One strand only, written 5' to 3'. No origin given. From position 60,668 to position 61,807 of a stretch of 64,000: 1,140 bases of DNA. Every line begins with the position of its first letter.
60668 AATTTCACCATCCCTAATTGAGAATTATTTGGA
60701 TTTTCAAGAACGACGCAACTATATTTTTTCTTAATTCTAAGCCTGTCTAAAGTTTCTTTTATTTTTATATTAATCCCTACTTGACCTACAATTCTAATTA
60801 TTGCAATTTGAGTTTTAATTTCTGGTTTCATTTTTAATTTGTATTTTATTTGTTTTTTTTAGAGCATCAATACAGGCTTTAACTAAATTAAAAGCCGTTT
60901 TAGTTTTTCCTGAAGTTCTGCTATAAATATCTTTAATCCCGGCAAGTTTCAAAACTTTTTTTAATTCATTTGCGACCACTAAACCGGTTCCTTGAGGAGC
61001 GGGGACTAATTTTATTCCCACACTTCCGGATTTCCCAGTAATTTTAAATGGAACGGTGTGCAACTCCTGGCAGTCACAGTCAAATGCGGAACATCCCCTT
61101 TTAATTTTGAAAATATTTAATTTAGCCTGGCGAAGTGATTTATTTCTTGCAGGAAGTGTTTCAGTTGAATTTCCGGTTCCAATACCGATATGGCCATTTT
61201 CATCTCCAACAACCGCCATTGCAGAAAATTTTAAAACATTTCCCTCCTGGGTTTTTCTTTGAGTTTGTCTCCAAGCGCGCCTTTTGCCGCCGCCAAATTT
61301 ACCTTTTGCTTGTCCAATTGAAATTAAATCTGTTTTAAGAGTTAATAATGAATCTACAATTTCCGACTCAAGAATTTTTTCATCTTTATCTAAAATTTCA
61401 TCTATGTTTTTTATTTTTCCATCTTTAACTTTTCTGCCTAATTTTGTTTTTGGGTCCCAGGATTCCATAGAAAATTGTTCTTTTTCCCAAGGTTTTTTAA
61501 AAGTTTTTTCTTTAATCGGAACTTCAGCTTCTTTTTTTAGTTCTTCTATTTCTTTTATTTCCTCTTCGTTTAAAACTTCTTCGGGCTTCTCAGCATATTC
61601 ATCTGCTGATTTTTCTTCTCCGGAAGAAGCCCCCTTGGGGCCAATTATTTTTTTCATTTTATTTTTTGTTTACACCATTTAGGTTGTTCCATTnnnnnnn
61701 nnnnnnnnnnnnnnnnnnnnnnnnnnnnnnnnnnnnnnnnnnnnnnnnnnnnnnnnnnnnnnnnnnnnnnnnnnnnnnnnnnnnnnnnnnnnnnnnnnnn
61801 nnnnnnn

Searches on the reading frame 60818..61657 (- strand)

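Call 29: search_protein_families(library=pfam, proteins=[window:60818-61657:-], max_evalue=0.00001)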
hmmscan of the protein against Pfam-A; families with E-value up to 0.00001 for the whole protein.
window:60818-61657:- (280 aa): 2 families
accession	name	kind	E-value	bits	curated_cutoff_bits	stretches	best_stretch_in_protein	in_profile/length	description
PF03719.21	Ribosomal_S5_C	-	8.6e-21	73.6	21.5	1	208-273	1-65/71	Ribosomal protein S5, C-terminal domain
PF00333.26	Ribosomal_S5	-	1.2e-15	57.7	27.1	1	130-186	9-65/65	Ribosomal protein S5, N-terminal domain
